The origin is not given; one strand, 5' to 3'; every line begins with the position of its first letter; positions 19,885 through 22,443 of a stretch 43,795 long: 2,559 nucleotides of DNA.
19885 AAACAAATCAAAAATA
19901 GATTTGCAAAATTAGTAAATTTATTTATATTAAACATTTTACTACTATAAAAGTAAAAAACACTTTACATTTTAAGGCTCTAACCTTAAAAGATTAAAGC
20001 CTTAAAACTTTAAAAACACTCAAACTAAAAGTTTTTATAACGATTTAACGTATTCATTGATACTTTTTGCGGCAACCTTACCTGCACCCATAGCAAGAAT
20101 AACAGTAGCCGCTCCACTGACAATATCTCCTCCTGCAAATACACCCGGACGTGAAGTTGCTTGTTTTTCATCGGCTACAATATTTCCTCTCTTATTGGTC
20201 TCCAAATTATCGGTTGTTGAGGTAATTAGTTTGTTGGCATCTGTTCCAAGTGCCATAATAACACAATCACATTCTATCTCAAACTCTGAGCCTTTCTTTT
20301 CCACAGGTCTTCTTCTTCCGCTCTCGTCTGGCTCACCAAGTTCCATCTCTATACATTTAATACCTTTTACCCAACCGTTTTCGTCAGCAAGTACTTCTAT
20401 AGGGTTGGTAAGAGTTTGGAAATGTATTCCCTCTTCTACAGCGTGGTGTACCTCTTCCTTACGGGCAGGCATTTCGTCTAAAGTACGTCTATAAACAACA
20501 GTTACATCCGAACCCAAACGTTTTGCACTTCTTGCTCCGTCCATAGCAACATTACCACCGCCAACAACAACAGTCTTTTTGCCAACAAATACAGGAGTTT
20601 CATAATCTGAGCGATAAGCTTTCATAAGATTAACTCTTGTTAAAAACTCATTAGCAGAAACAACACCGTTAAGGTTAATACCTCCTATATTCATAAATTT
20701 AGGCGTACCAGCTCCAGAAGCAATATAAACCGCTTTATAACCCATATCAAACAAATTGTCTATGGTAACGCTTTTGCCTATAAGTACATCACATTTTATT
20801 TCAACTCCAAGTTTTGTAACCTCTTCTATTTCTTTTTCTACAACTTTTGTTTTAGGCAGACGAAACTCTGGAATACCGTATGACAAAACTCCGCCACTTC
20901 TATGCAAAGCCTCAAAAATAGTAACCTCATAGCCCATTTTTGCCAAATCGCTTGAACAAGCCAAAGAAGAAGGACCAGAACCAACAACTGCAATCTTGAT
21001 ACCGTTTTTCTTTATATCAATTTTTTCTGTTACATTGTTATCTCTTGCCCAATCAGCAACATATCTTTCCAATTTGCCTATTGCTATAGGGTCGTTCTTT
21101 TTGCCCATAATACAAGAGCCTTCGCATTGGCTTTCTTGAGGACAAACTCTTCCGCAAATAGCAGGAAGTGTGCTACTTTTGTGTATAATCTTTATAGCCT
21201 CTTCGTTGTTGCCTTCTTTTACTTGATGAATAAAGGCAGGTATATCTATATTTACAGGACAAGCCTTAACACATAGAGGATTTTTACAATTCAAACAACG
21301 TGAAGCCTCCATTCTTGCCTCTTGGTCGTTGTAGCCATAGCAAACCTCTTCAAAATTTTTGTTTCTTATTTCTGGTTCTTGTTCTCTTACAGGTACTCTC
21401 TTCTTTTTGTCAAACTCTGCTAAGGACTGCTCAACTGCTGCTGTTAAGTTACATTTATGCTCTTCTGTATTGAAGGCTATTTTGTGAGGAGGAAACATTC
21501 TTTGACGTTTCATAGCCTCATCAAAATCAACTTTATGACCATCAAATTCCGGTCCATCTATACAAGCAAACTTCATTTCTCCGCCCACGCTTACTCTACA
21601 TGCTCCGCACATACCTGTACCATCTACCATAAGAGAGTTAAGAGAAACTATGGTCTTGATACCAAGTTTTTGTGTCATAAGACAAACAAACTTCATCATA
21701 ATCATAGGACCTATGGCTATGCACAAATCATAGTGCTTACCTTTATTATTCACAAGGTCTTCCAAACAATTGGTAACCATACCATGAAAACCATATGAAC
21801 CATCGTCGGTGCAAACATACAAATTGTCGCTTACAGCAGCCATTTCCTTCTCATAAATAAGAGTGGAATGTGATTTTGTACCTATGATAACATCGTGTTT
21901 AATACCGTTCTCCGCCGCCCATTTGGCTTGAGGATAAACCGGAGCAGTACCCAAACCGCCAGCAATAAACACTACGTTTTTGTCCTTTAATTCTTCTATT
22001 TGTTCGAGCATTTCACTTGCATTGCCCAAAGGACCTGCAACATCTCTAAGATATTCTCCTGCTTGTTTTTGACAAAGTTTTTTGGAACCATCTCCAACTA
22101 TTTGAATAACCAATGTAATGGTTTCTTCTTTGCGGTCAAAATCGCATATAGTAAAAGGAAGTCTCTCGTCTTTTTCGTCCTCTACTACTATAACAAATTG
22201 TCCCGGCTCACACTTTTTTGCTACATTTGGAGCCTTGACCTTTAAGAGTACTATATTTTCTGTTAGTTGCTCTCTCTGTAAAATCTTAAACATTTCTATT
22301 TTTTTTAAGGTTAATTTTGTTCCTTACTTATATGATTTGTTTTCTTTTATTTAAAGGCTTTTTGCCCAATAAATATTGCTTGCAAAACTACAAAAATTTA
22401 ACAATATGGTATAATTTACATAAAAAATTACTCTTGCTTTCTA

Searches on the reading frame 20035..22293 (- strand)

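Call 47: search_protein_families(library=pfam, proteins=[window:20035-22293:-])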
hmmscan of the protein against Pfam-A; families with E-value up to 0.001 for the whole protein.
window:20035-22293:- (752 aa): 9 families
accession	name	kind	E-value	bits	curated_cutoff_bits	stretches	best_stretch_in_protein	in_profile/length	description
PF14691.11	Fer4_20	-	7.2e-45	151.9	25.8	1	310-420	1-112/113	Dihydroprymidine dehydrogenase domain II, 4Fe-4S cluster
PF07992.20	Pyr_redox_2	-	2.7e-39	135.8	26.1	2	433-738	2-291/291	Pyridine nucleotide-disulphide oxidoreductase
PF00070.33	Pyr_redox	-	4.8e-14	53.1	22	1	573-646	1-78/82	Pyridine nucleotide-disulphide oxidoreductase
PF10418.14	DHODB_Fe-S_bind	-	1.3e-12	47.7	23.9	1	219-256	1-41/41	Iron-sulfur cluster binding domain of dihydroorotate dehydrogenase B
PF13738.12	Pyr_redox_3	-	4.9e-09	36.3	30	1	560-722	153-305/305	Pyridine nucleotide-disulphide oxidoreductase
PF13450.12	NAD_binding_8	-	4e-07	30.6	21.9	1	436-470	1-35/68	NAD(P)-binding Rossmann-like domain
PF01262.27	AlaDh_PNT_C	-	5.2e-05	23.2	23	0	573-691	30-112/214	Alanine dehydrogenase/PNT, C-terminal domain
PF13241.12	NAD_binding_7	-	0.00037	21.5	22.1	0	571-616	7-49/104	Putative NAD(P)-binding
PF12831.13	FAD_oxidored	-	0.00091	19.1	27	0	434-474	2-42/416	FAD dependent oxidoreductase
